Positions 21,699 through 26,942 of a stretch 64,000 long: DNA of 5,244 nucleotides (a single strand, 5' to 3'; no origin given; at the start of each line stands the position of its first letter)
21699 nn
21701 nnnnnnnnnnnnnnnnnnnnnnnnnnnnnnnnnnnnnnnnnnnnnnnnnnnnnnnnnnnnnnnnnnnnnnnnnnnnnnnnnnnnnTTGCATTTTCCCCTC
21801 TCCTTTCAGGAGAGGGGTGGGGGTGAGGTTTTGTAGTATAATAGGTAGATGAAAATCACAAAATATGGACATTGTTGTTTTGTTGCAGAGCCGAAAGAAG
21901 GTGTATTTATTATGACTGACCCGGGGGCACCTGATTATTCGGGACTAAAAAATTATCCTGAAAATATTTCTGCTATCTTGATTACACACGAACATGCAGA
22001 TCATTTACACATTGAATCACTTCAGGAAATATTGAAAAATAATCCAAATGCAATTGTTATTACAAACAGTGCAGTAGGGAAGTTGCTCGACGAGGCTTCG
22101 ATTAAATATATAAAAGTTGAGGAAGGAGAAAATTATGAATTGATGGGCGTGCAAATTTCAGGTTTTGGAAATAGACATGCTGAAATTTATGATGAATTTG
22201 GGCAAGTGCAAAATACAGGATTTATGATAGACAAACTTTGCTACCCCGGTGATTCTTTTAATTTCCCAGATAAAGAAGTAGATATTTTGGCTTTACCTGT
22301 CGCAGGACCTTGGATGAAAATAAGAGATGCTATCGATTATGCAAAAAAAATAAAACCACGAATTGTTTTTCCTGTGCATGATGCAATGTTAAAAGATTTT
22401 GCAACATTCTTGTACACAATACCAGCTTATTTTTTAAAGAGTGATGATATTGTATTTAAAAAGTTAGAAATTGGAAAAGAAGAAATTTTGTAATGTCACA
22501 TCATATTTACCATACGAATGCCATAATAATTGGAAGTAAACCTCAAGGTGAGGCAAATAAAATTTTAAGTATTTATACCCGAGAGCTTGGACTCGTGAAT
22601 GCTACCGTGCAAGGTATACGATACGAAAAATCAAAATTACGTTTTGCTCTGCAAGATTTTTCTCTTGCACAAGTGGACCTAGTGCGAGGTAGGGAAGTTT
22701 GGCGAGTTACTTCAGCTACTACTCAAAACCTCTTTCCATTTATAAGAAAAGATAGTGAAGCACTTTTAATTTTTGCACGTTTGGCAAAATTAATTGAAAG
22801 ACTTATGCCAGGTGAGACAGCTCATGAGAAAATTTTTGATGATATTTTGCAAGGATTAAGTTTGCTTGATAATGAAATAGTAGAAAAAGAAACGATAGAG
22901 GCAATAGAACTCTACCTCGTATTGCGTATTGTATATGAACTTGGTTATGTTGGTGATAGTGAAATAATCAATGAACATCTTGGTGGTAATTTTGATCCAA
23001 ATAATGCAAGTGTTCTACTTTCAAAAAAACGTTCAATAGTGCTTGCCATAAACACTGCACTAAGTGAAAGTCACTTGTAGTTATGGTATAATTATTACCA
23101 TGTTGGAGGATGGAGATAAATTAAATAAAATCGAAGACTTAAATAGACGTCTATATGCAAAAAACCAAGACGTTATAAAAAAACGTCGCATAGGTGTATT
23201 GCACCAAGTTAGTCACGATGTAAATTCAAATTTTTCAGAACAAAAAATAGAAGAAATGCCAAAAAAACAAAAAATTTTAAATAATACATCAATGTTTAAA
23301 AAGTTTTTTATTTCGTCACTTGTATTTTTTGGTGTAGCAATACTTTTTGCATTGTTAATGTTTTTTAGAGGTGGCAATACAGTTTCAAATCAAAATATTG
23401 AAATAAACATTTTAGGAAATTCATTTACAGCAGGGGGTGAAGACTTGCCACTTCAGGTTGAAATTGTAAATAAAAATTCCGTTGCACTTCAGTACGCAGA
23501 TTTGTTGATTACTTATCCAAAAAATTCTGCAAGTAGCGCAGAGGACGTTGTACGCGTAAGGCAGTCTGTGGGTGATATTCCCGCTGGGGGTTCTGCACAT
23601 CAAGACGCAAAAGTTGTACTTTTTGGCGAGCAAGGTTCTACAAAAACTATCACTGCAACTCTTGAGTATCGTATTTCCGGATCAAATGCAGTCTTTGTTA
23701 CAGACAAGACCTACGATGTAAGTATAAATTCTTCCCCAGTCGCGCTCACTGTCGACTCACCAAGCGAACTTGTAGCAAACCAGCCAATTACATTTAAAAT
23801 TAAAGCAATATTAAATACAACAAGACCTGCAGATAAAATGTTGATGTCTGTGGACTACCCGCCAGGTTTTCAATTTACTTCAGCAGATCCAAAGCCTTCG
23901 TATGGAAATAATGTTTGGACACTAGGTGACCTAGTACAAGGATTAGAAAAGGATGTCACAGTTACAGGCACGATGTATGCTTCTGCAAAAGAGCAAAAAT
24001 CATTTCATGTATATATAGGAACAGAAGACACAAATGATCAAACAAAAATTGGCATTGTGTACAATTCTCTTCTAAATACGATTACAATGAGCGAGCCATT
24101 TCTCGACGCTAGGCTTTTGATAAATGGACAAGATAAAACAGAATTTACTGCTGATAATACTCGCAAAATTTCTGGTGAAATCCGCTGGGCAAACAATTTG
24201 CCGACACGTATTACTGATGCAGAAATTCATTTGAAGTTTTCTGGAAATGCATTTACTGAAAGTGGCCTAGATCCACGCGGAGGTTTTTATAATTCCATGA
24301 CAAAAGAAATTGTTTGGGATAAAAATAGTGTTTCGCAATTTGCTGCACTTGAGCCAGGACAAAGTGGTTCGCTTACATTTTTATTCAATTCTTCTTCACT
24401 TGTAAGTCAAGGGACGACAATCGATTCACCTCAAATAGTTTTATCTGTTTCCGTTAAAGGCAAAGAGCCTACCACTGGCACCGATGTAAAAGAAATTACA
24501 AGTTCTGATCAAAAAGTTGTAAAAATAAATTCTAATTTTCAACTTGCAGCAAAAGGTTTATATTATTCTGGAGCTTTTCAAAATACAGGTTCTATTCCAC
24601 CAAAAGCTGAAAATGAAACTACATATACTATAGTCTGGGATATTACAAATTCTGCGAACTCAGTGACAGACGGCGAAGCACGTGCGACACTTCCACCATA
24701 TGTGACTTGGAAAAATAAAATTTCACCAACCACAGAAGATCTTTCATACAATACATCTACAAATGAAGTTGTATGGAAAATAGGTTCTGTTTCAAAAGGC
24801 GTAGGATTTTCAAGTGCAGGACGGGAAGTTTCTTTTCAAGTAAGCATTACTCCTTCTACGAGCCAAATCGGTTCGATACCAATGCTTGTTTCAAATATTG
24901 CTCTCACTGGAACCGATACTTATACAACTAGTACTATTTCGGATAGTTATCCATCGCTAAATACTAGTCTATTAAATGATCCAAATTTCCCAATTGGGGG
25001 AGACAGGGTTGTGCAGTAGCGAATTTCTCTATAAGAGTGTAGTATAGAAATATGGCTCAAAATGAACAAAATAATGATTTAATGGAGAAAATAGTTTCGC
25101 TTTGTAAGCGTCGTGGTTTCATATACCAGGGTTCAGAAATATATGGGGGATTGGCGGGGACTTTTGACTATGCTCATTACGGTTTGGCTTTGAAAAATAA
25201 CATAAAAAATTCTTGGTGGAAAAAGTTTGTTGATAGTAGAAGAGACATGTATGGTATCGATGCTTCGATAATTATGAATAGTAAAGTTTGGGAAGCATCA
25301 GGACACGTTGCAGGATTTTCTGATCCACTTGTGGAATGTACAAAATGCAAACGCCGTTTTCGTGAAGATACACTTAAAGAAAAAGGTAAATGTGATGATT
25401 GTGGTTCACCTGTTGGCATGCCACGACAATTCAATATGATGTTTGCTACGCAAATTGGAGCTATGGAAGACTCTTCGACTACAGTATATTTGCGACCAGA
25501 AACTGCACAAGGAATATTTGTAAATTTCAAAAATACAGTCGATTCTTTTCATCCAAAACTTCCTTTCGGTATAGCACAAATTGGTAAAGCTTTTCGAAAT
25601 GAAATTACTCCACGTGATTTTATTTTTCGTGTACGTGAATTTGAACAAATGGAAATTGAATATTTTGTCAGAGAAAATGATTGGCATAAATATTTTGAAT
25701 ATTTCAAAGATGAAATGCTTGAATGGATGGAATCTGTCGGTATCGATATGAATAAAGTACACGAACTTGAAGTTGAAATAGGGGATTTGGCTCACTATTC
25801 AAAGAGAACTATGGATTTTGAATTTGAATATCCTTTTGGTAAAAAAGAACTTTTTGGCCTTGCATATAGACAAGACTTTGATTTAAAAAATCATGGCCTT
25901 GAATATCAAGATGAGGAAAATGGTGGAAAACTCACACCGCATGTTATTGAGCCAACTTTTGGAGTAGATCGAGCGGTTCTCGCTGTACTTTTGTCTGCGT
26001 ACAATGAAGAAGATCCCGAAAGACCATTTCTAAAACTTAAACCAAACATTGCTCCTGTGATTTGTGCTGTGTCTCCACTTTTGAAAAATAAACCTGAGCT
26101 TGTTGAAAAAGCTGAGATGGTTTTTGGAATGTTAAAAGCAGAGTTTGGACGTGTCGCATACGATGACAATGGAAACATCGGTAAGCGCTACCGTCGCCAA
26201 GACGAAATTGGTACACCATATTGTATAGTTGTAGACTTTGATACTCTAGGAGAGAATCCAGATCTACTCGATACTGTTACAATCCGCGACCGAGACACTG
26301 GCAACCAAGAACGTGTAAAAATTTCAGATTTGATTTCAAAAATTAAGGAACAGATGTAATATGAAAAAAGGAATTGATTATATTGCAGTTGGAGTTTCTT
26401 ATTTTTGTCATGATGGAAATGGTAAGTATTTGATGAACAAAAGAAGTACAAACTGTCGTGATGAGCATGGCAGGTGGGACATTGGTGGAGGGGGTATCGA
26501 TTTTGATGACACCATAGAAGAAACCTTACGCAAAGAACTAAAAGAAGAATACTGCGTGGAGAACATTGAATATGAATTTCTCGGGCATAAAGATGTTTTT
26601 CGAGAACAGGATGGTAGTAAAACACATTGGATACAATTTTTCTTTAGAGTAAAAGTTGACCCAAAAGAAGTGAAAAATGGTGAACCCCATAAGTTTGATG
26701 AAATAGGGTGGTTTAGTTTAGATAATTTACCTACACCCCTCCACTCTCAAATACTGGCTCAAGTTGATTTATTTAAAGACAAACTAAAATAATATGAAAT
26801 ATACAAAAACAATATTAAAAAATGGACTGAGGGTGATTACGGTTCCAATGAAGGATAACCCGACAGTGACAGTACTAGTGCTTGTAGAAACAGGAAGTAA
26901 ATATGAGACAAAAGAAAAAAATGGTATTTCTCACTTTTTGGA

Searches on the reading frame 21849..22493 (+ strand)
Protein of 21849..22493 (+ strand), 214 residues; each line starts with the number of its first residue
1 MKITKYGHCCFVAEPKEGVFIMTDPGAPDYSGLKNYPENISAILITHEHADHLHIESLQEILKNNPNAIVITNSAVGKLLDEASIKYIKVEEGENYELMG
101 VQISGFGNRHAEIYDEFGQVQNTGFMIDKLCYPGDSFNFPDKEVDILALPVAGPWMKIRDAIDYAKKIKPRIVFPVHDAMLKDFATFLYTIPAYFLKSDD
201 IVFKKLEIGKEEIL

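Call 60: search_protein_families(library=pfam, proteins=[window:21849-22493:+], max_evalue=0.0001)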
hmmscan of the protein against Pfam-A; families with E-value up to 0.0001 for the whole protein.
window:21849-22493:+ (214 aa): 3 families
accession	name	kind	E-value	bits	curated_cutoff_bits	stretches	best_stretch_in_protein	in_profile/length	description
PF13483.12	Lactamase_B_3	-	2.3e-25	89.9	24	1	2-177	1-160/160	Beta-lactamase superfamily domain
PF12706.13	Lactamase_B_2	-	2.4e-11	44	27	1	37-177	28-199/200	Beta-lactamase superfamily domain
PF00753.33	Lactamase_B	-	2.1e-06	28.2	22.7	1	24-177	21-196/196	Metallo-beta-lactamase superfamily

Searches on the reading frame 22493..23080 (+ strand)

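Call 60: search_protein_families(library=pfam, proteins=[window:22493-23080:+], max_evalue=0.0001)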
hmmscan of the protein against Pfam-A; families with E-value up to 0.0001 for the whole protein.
window:22493-23080:+ (195 aa): 1 family
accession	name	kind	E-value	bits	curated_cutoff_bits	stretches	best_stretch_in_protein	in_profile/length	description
PF11967.14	RecO_N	-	2.6e-13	50.2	27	1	5-78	3-77/80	Recombination protein O N terminal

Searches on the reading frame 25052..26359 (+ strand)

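Call 60: search_protein_families(library=pfam, proteins=[window:25052-26359:+], max_evalue=0.0001)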
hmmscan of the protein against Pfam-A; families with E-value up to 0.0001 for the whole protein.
window:25052-26359:+ (435 aa): 2 families
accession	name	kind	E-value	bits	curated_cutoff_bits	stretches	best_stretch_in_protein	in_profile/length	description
PF03129.25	HGTP_anticodon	-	4.4e-20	72.1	21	1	338-434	2-94/94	Anticodon binding domain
PF00587.30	tRNA-synt_2b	-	1.3e-16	61.6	29.3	1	142-313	8-176/179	tRNA synthetase class II core domain (G, H, P, S and T)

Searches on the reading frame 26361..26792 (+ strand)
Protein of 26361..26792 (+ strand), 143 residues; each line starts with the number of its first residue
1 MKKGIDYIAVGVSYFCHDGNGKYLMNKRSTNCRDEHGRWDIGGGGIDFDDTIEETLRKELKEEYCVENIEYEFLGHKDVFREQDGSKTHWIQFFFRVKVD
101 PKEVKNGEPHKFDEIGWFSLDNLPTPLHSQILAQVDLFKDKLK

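Call 60: search_protein_families(library=pfam, proteins=[window:26361-26792:+], max_evalue=0.0001)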
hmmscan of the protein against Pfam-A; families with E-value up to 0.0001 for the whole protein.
window:26361-26792:+ (143 aa): 1 family
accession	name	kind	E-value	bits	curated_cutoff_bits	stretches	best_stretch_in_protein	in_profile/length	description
PF00293.34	NUDIX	-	3.2e-17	63.2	21.1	1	10-128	4-124/134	NUDIX domain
